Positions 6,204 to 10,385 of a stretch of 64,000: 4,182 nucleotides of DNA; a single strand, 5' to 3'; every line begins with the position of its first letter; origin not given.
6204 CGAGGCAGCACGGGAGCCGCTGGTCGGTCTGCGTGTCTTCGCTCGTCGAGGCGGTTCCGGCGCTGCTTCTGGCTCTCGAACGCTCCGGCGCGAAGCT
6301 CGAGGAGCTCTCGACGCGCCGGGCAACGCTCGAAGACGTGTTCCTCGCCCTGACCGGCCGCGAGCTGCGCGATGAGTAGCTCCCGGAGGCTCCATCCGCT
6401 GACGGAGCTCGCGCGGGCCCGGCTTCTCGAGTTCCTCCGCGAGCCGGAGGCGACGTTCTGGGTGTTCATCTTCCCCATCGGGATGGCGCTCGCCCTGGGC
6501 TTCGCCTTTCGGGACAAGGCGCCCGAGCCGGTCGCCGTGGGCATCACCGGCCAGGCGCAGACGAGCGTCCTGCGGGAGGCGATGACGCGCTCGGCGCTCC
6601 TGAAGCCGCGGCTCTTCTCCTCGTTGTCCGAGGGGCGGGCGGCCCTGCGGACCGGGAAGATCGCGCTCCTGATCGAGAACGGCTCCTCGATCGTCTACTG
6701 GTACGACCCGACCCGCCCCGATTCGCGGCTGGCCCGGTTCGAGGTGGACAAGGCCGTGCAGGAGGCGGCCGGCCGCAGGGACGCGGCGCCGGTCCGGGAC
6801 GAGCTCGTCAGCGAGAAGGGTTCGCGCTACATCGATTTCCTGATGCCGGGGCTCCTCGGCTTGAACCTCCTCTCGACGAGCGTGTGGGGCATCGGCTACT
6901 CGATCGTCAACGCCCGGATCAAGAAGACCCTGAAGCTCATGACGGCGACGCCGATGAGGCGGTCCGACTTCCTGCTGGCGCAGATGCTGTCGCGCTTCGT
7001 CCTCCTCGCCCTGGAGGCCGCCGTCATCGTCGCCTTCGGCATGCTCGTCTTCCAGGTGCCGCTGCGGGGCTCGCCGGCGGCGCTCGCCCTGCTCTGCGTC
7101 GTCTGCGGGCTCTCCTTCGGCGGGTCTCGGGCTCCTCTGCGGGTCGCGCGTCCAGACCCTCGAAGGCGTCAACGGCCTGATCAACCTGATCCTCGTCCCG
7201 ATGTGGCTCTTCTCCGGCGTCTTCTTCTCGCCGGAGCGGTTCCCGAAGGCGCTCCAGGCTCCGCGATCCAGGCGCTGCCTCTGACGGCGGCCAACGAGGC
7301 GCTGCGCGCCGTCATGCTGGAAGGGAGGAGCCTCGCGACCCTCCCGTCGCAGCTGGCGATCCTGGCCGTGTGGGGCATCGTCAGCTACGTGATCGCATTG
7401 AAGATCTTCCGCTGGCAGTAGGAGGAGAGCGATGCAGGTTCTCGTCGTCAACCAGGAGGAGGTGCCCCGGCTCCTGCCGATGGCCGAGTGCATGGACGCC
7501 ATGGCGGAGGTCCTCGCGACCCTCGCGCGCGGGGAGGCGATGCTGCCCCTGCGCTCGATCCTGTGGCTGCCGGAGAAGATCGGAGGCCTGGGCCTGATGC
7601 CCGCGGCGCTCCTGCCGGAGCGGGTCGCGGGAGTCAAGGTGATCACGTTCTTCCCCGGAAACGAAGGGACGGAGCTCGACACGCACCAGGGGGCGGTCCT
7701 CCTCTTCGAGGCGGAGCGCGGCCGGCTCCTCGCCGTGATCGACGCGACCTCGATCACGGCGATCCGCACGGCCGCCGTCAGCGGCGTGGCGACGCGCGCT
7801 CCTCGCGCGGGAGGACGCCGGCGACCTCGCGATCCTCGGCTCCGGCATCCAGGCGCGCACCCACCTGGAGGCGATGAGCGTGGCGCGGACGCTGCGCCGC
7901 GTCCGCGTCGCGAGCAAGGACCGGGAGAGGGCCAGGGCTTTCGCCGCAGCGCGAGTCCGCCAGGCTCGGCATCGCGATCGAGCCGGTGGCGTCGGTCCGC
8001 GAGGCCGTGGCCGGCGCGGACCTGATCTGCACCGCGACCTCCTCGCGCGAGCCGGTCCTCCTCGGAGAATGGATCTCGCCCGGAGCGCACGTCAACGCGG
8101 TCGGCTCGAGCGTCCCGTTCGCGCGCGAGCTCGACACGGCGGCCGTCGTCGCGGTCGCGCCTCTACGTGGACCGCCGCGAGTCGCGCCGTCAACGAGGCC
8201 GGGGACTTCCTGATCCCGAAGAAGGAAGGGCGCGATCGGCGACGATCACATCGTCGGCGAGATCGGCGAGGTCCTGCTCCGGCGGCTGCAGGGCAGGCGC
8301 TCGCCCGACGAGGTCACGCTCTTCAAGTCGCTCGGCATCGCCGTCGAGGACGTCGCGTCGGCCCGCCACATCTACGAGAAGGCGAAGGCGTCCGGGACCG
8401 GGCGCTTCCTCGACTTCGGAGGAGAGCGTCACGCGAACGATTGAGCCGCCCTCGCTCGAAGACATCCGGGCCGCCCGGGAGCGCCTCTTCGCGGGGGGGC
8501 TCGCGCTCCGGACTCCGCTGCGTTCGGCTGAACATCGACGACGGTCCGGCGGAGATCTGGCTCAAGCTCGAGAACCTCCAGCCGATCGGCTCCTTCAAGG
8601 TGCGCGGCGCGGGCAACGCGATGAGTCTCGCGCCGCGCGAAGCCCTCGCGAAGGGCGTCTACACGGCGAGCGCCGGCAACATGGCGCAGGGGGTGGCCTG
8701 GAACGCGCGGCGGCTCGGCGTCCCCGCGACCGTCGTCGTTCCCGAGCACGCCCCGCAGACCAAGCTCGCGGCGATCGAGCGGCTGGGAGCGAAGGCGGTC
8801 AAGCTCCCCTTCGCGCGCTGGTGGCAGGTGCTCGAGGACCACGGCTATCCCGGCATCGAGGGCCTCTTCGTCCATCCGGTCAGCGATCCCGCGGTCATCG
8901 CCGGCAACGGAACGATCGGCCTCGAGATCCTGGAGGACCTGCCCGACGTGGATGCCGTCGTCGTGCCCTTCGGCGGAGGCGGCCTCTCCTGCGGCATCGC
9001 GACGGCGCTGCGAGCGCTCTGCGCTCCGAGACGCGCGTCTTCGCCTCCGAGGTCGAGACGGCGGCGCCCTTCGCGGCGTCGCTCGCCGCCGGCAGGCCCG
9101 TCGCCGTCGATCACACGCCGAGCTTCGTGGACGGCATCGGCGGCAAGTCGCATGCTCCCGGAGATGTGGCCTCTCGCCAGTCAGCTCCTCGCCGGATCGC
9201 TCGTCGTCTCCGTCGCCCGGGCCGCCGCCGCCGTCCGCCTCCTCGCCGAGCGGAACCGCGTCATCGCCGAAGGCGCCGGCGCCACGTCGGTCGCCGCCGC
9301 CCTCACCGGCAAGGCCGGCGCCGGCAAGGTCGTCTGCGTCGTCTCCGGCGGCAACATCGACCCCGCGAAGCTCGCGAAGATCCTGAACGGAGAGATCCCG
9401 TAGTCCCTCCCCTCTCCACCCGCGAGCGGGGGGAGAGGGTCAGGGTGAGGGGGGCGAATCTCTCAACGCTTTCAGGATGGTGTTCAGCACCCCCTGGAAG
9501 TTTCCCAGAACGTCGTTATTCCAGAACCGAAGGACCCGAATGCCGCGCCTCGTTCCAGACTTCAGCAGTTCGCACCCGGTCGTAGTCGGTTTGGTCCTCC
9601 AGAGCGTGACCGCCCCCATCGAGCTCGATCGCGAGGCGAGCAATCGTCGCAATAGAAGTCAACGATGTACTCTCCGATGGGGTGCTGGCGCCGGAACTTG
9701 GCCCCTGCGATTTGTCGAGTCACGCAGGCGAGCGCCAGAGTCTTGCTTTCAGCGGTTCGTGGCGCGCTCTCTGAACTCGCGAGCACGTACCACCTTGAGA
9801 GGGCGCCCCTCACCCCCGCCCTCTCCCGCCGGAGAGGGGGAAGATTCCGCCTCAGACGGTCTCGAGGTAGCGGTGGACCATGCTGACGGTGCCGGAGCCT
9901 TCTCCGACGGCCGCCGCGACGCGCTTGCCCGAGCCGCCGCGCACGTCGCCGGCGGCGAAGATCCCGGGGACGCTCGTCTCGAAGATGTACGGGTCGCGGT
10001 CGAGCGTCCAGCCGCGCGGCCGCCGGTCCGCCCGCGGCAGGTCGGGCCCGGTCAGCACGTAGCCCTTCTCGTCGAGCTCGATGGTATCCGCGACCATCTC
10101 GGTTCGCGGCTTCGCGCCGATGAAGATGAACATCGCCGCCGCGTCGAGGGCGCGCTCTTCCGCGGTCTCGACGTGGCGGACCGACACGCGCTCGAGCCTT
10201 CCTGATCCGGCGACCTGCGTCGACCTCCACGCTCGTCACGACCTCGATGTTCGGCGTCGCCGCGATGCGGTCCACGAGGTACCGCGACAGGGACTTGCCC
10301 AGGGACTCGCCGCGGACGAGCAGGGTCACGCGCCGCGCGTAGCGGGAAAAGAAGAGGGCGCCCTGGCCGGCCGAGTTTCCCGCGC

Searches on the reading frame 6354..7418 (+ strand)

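Call 38: search_protein_families(library=pfam, proteins=[window:6354-7418:+], max_evalue=0.001)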
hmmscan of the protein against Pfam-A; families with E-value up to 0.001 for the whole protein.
window:6354-7418:+ (355 aa): 3 families
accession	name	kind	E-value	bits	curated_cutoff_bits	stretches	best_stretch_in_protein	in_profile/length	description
PF12698.13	ABC2_membrane_3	-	1e-14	54.8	31.6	1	35-255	5-254/347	ABC-2 family transporter protein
PF01061.29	ABC2_membrane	-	5.9e-10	39.5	26.9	1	164-254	51-144/211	ABC-2 type transporter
PF12679.13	ABC2_membrane_2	-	0.00027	20.7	27.2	0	188-250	94-155/283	ABC-2 family transporter protein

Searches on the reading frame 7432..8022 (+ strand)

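Call 14: search_protein_families(library=pfam, proteins=[window:7432-8022:+], max_evalue=0.01)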
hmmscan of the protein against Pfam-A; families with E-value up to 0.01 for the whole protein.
window:7432-8022:+ (197 aa): 1 family
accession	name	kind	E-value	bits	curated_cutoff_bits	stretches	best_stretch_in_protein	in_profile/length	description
PF02423.21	OCD_Mu_crystall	-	6.3e-22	78.4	24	1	4-122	4-122/314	Ornithine cyclodeaminase/mu-crystallin family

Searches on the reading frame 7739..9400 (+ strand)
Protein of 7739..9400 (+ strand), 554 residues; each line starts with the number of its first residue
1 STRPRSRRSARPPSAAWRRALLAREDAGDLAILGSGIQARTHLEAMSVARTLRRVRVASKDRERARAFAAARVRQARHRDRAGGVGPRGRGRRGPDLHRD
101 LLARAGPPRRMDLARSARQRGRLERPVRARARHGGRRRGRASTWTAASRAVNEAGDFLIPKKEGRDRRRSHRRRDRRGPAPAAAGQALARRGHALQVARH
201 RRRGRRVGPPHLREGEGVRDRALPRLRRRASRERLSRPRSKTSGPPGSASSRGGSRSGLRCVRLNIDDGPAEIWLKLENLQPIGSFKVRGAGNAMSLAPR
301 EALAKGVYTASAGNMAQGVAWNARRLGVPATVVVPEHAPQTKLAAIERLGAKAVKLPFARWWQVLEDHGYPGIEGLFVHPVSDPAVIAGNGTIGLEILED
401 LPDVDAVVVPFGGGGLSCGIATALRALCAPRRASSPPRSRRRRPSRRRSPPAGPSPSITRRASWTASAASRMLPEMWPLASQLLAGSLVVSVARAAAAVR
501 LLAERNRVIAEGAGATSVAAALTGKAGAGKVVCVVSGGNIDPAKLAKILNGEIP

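Call 38: search_protein_families(library=pfam, proteins=[window:7739-9400:+], max_evalue=0.001)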
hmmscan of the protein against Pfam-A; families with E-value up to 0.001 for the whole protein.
window:7739-9400:+ (554 aa): 2 families
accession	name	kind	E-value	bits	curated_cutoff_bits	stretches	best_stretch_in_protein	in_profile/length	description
PF00291.31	PALP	-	2.1e-54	185.3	35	1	269-537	21-295/295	Pyridoxal-phosphate dependent enzyme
PF02423.21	OCD_Mu_crystall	-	3.7e-06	26.6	24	1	22-70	124-172/314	Ornithine cyclodeaminase/mu-crystallin family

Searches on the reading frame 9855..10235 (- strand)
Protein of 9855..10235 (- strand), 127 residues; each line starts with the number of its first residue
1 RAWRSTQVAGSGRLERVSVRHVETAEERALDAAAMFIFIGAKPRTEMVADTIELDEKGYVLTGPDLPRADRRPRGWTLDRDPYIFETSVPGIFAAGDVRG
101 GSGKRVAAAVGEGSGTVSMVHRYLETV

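Call 38: search_protein_families(library=pfam, proteins=[window:9855-10235:-], max_evalue=0.001)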
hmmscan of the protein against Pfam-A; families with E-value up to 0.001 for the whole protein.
window:9855-10235:- (127 aa): 1 family
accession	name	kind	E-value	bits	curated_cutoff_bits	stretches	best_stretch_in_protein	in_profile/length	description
PF07992.20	Pyr_redox_2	-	1e-09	38.7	26.1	1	9-113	210-291/291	Pyridine nucleotide-disulphide oxidoreductase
